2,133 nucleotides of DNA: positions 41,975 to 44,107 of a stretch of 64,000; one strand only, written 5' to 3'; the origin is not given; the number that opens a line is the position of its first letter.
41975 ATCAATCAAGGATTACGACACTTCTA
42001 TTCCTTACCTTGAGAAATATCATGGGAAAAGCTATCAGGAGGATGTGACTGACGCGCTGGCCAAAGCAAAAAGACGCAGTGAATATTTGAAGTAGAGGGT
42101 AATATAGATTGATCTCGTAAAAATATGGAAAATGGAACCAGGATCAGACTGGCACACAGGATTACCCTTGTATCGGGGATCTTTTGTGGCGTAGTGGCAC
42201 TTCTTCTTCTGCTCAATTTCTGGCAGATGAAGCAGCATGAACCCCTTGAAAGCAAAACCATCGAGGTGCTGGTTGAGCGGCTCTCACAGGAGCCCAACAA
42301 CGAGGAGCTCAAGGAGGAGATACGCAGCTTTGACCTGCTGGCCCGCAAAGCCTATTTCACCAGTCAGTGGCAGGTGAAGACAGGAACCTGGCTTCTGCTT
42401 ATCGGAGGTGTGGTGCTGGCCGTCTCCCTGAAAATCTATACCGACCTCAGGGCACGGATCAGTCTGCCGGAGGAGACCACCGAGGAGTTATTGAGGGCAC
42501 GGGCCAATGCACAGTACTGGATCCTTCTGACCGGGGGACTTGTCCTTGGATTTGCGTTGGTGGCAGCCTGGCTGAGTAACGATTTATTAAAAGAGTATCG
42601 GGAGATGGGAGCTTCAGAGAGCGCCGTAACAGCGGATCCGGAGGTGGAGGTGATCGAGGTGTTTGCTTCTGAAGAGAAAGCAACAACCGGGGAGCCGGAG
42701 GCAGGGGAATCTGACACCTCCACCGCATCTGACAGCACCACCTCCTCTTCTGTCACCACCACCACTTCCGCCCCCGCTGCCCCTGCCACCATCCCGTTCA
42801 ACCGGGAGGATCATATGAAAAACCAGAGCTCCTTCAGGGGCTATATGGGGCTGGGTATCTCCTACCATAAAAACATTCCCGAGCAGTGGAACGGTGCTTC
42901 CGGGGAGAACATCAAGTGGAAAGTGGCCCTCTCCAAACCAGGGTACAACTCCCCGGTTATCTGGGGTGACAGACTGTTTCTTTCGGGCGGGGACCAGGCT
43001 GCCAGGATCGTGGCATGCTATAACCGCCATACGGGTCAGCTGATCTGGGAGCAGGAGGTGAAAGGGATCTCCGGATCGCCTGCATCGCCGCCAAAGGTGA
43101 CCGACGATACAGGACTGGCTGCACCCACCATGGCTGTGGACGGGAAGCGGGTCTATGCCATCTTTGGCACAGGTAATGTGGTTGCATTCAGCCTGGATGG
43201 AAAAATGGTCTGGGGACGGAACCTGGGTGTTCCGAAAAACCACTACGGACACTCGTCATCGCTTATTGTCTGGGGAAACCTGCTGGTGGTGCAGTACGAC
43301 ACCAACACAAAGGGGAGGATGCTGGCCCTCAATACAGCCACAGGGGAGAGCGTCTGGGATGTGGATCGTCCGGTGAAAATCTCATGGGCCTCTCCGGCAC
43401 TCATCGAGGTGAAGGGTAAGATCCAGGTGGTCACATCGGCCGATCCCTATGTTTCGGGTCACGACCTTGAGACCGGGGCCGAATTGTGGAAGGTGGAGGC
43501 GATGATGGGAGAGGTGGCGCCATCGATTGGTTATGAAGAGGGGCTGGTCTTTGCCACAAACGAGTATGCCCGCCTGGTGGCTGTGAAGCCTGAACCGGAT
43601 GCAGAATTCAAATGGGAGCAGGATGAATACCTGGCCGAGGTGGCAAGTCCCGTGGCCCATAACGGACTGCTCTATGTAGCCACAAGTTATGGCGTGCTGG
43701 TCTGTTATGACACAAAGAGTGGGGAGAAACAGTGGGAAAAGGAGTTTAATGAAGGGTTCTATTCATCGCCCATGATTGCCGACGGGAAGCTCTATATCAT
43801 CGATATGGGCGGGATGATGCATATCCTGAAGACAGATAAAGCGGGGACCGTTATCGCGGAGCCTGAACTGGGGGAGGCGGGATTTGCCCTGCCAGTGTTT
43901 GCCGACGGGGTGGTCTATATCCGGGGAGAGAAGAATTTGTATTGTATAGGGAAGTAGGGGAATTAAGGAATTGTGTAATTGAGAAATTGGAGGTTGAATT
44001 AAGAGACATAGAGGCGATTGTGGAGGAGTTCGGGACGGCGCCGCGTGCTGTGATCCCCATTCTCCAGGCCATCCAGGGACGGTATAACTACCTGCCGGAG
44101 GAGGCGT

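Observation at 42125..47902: A 3-TM-anchored PQQ-like propeller overlaps a cytoplasmic NuoEF-like/GltD-like Fe-S flavoprotein pair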

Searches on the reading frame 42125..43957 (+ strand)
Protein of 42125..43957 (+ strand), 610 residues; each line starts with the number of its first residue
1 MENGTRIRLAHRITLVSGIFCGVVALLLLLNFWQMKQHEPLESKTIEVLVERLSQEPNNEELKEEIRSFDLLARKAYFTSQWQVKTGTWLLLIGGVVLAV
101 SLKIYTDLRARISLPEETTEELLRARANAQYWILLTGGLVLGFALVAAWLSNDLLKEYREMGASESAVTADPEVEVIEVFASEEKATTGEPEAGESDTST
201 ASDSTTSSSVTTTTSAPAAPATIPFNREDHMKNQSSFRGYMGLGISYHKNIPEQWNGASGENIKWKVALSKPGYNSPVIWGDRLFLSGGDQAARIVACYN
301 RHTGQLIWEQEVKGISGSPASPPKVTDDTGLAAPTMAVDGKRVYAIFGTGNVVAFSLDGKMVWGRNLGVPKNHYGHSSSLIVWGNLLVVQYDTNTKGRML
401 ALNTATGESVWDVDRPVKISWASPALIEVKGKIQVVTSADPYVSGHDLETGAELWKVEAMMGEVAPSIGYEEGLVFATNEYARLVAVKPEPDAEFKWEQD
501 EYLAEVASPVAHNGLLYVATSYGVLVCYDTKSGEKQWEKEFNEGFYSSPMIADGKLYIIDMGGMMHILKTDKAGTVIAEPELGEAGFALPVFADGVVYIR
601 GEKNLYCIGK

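Call 3: search_protein_families(library=pfam, proteins=[window:42125-43957:+], max_evalue=0.01)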
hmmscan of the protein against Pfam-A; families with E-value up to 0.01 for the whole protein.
window:42125-43957:+ (610 aa): 6 families
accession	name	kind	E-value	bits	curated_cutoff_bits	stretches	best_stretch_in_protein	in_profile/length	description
PF13360.13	PQQ_2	-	1.7e-30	106.8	27.6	3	255-412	48-196/233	Outer membrane protein assembly factor BamB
PF13570.13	Beta-prop_ACSF4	-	4.8e-20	72.7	133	1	396-608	28-241/329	Beta-alanine-activating enzyme, beta-propeller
PF01011.28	PQQ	-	1.8e-08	34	26.7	0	504-540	48-84/595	Glucose/ethanol/alcohol dehydrogenase, beta-propeller domain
PF25293.1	Beta-prop_EMC1_N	-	0.00049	20.3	34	0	292-412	83-192/219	EMC1 N-terminal beta-propeller domain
PF03478.24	Beta-prop_KIB1-4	-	0.00053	20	27.4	0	522-574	92-142/242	KIB1-4 beta-propeller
PF21827.1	New_glue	-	0.0089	16.2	31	0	186-219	34-65/94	New glue protein family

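Call 10: search_protein_families(library=ncbifam, proteins=[window:42125-43957:+], max_evalue=0.001)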
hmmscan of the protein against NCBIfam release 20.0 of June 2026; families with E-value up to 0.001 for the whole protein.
window:42125-43957:+ (610 aa): 5 families
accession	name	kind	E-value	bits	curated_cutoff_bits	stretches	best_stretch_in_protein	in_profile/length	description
TIGR03300.1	assembly_YfgL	equivalog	1.8e-25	89.4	285.2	2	471-598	240-365/377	outer membrane protein assembly factor BamB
NF008351.0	PRK11138.1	equivalog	8.4e-19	67.3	423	3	338-461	67-190/394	outer membrane protein assembly factor BamB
TIGR03075.1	PQQ_enz_alc_DH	subfamily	6.7e-13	48.1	480.05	2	388-471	434-515/530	PQQ-dependent dehydrogenase, methanol/ethanol family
TIGR04528.1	acido_non_PQQ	subfamily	1.3e-09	37.4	650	0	346-441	397-486/493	acido-empty-quinoprotein group A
TIGR03074.1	PQQ_membr_DH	subfamily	5.5e-07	27.8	832.65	0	510-578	707-779/783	membrane-bound PQQ-dependent dehydrogenase, glucose/quinate/shikimate family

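Call 11: find_homologous_proteins(query=window:42125-43954:+, max_evalue=1e-10)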
Query window:42125-43954:+ (610 aa): 2201 proteins with E <= 1e-10 among 8000 candidates; the best 120 are listed.
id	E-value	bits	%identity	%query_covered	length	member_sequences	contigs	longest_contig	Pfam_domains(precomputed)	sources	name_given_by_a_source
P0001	0.0e+0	1386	100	100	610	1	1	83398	PF01011.29,PF13360.14,PF13570.14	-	-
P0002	0.0e+0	1143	85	99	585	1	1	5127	PF01011.29,PF13360.14,PF13570.14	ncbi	-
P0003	0.0e+0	1074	75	100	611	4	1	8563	PF01011.29,PF13360.14,PF13570.14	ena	-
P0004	0.0e+0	1058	75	100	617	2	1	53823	PF01011.29,PF13360.14,PF13570.14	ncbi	-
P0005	0.0e+0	1058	75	100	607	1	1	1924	PF01011.29,PF13360.14,PF13570.14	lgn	-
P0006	0.0e+0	1056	73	100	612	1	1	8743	PF01011.29,PF13360.14,PF13570.14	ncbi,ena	-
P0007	0.0e+0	1053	73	100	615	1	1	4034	PF01011.29,PF13360.14,PF13570.14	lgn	-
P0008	0.0e+0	1052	73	100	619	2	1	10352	PF01011.29,PF13360.14,PF13570.14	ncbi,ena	-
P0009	0.0e+0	1052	72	100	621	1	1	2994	PF01011.29,PF07774.20,PF13360.14,PF13570.14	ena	-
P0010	0.0e+0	1051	74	100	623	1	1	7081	PF01011.29,PF07774.20,PF13360.14,PF13570.14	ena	-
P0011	0.0e+0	1048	72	100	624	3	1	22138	PF01011.29,PF07774.20,PF13360.14,PF13570.14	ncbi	-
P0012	0.0e+0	1047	74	100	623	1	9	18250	PF01011.29,PF07774.20,PF13360.14,PF13570.14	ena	-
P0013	0.0e+0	1047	72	100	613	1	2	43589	PF01011.29,PF13360.14,PF13570.14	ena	-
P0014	0.0e+0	1047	72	100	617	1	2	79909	PF01011.29,PF13360.14,PF13570.14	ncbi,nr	ncbi:MAG: PQQ-binding-like beta-propeller repeat protein [Bacteroidales bacterium]|nr:PQQ-binding-li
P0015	0.0e+0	1046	73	100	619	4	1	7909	PF01011.29,PF13360.14,PF13570.14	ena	-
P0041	0.0e+0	1023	71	100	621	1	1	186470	PF01011.29,PF13360.14,PF13570.14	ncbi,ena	-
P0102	1.4e-296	1003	70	100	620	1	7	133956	PF01011.29,PF13360.14,PF13570.14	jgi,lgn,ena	-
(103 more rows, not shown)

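Call 12: find_encoding_contigs(protein=P0041, flank=9000, max_places=2)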
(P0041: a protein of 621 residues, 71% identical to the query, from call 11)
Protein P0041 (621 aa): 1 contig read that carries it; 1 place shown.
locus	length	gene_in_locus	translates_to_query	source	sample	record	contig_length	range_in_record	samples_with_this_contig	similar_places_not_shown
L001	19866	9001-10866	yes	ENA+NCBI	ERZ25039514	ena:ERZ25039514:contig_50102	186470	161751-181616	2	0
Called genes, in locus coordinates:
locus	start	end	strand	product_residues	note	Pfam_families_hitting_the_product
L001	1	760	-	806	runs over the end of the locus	PF02837:Glyco_hydro_2_N (faint), PF22666:Glyco_hydro_2_N2 (weak), PF00703:Glyco_hydro_2, PF02836:Glyco_hydro_2_C, PF16355:DUF4982, PF18565:Glyco_hydro2_C5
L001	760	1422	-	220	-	-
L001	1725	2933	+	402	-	PF13360:PQQ_2, PF01011:PQQ (faint), PF13570:Beta-prop_ACSF4 (weak)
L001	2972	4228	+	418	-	PF13360:PQQ_2, PF13570:Beta-prop_ACSF4 (weak), PF01011:PQQ (faint)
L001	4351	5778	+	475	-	PF13360:PQQ_2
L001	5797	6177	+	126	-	-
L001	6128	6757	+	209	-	PF01436:NHL (faint)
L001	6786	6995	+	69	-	-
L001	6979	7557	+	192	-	PF12838:Fer4_7 (faint), PF13187:Fer4_9 (faint), PF00037:Fer4 (faint), PF12837:Fer4_6 (faint), PF13237:Fer4_10 (faint), PF14697:Fer4_21 (weak)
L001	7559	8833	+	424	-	PF12801:Fer4_5, PF12838:Fer4_7 (faint), PF13187:Fer4_9 (faint), PF13237:Fer4_10 (faint), PF13484:Fer4_16 (faint), PF14697:Fer4_21 (faint), PF12801:Fer4_5 (weak), PF00037:Fer4 (weak)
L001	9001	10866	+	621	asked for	PF01011:PQQ (faint), PF13360:PQQ_2, PF13570:Beta-prop_ACSF4, PF13360:PQQ_2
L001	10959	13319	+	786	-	PF01257:2Fe-2S_thioredx, PF01512:Complex1_51K, PF10531:SLBB (weak), PF10589:NADH_4Fe-4S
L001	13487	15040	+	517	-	PF01946:Thi4 (faint), PF13510:Fer2_4, PF14691:Fer4_20, PF01266:DAO (weak), PF07992:Pyr_redox_2 (weak), PF13450:NAD_binding_8, PF22117:Fer4_Nqo3 (weak)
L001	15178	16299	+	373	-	-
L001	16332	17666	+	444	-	PF13439:Glyco_transf_4, PF13579:Glyco_trans_4_4 (weak), PF00534:Glycos_transf_1, PF13692:Glyco_trans_1_4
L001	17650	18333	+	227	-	PF00005:ABC_tran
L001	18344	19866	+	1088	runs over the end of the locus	PF12704:MacB_PCD (weak), PF02687:FtsX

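Call 13: find_encoding_contigs(protein=P0102, flank=9000, max_places=2)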
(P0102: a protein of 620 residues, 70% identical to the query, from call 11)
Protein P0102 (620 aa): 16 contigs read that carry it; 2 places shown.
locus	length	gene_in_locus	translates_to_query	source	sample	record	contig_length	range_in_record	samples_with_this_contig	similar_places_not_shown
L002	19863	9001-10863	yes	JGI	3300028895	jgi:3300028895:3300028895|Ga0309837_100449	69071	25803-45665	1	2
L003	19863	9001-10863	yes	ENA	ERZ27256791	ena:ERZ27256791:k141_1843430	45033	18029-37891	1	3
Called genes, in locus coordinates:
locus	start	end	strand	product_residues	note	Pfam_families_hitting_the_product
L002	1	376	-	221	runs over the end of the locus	-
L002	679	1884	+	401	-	PF13360:PQQ_2, PF01011:PQQ (faint), PF13570:Beta-prop_ACSF4 (weak)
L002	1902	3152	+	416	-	PF01011:PQQ (faint), PF13360:PQQ_2, PF13570:Beta-prop_ACSF4 (weak), PF25293:Beta-prop_EMC1_N (weak)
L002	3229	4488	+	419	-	PF13360:PQQ_2, PF01011:PQQ (faint), PF13570:Beta-prop_ACSF4 (weak), PF25293:Beta-prop_EMC1_N (weak)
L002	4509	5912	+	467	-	PF13360:PQQ_2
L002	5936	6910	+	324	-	-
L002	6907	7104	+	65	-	-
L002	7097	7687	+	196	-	PF13187:Fer4_9 (faint), PF12838:Fer4_7 (faint), PF00037:Fer4 (faint), PF13237:Fer4_10 (faint), PF12837:Fer4_6 (faint), PF14697:Fer4_21 (weak)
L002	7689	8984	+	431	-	PF12801:Fer4_5, PF12800:Fer4_4 (faint), PF12838:Fer4_7 (faint), PF13187:Fer4_9 (faint), PF13237:Fer4_10 (faint), PF13484:Fer4_16 (faint), PF12801:Fer4_5 (weak), PF00037:Fer4 (weak), +2 more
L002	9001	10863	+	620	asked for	PF01011:PQQ (faint), PF13360:PQQ_2, PF13570:Beta-prop_ACSF4, PF13360:PQQ_2 (weak)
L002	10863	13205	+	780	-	PF01257:2Fe-2S_thioredx, PF01257:2Fe-2S_thioredx (weak), PF01512:Complex1_51K, PF10589:NADH_4Fe-4S, PF12838:Fer4_7 (weak), PF13187:Fer4_9 (weak), PF13237:Fer4_10 (weak), PF14697:Fer4_21, +1 more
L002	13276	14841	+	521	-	PF13510:Fer2_4, PF14691:Fer4_20, PF01266:DAO (weak), PF01494:FAD_binding_3 (weak), PF07992:Pyr_redox_2 (weak), PF12831:FAD_oxidored (faint), PF13450:NAD_binding_8, PF22117:Fer4_Nqo3 (weak)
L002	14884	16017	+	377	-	-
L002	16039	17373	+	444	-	PF13439:Glyco_transf_4 (weak), PF13579:Glyco_trans_4_4 (weak), PF00534:Glycos_transf_1, PF13692:Glyco_trans_1_4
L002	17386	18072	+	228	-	PF02463:SMC_N (faint), PF00005:ABC_tran, PF13304:AAA_21 (faint)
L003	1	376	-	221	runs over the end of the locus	-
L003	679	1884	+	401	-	PF13360:PQQ_2, PF01011:PQQ (faint), PF13570:Beta-prop_ACSF4 (weak)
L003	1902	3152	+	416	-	PF01011:PQQ (faint), PF13360:PQQ_2, PF13570:Beta-prop_ACSF4 (weak), PF25293:Beta-prop_EMC1_N (weak)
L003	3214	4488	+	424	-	PF13360:PQQ_2, PF01011:PQQ (faint), PF13570:Beta-prop_ACSF4 (weak), PF25293:Beta-prop_EMC1_N (weak)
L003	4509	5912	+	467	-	PF13360:PQQ_2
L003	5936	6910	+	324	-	-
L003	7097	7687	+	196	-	PF13187:Fer4_9 (faint), PF12838:Fer4_7 (faint), PF00037:Fer4 (faint), PF13237:Fer4_10 (faint), PF12837:Fer4_6 (faint), PF14697:Fer4_21 (weak)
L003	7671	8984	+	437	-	PF12801:Fer4_5, PF12800:Fer4_4 (faint), PF12838:Fer4_7 (faint), PF13187:Fer4_9 (faint), PF13237:Fer4_10 (faint), PF13484:Fer4_16 (faint), PF12801:Fer4_5 (weak), PF00037:Fer4 (weak), +2 more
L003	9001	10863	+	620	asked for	PF01011:PQQ (faint), PF13360:PQQ_2, PF13570:Beta-prop_ACSF4, PF13360:PQQ_2 (weak)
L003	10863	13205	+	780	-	PF01257:2Fe-2S_thioredx, PF01257:2Fe-2S_thioredx (weak), PF01512:Complex1_51K, PF10589:NADH_4Fe-4S, PF12838:Fer4_7 (weak), PF13187:Fer4_9 (weak), PF13237:Fer4_10 (weak), PF14697:Fer4_21, +1 more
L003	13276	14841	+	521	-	PF13510:Fer2_4, PF14691:Fer4_20, PF01266:DAO (weak), PF01494:FAD_binding_3 (weak), PF07992:Pyr_redox_2 (weak), PF12831:FAD_oxidored (faint), PF13450:NAD_binding_8, PF22117:Fer4_Nqo3 (weak)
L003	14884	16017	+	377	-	-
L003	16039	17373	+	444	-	PF13439:Glyco_transf_4 (weak), PF13579:Glyco_trans_4_4 (weak), PF00534:Glycos_transf_1, PF13692:Glyco_trans_1_4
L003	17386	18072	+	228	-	PF02463:SMC_N (faint), PF00005:ABC_tran, PF13304:AAA_21 (faint)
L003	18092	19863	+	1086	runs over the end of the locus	PF12704:MacB_PCD (weak), PF02687:FtsX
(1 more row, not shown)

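Call 62: predict_structure(alignment_id=A2)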
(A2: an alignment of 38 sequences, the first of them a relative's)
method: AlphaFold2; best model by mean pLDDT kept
length: 610 residues; sequences in the alignment: 38
mean_pLDDT: 64.0   pTM: 0.57
mean pLDDT of the five models: 64.0, 63.3, 60.3, 59.4, 58.0
residues with pLDDT >= 90: 47; 70-90: 196; 50-70: 238; < 50: 129
segments of 3 or more residues with pLDDT < 50: 1-4, 37-41, 112-118, 153-221, 234-269, 464-466
pLDDT, mean of each block of 10 residues (from residue 1): 51 62 63 51 54 62 57 50 57 61 59 48 54 59 58 46 30 25 25 25 23 28 58 45 40 36 46 65 74 77 75 80 57 72 82 91 83 61 87 77 93 74 76 82 88 86 60 80 82 84 62 85 85 89 75 80 85 86 66 66 64
secondary structure, 60 per line:
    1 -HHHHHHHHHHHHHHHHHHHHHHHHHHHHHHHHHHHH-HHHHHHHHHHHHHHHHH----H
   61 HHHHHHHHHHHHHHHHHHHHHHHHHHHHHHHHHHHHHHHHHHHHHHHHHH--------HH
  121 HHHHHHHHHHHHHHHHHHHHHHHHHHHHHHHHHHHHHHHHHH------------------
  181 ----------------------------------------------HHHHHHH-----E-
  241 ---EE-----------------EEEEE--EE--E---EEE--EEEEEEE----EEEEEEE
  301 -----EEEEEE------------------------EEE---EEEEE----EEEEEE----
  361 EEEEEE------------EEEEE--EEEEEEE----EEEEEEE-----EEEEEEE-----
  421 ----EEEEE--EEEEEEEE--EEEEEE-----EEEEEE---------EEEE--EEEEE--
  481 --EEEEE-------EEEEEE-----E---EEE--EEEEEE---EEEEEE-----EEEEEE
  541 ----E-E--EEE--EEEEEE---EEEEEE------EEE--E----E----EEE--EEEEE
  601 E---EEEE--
elements in order: H2-37 H39-55 H60-110 H119-162 H227-233 E263-267 E278-280 E283-289 E294-300 E306-311 E336-338 E342-346 E351-356 E361-366 E379-383 E386-392 E397-403 E409-415 E425-429 E432-439 E442-447 E453-458 E468-471 E474-478 E483-487 E495-500 E510-512 E515-520 E524-529 E535-540 E550-552 E555-560 E564-569 E576-578 E591-593 E596-601 E605-608
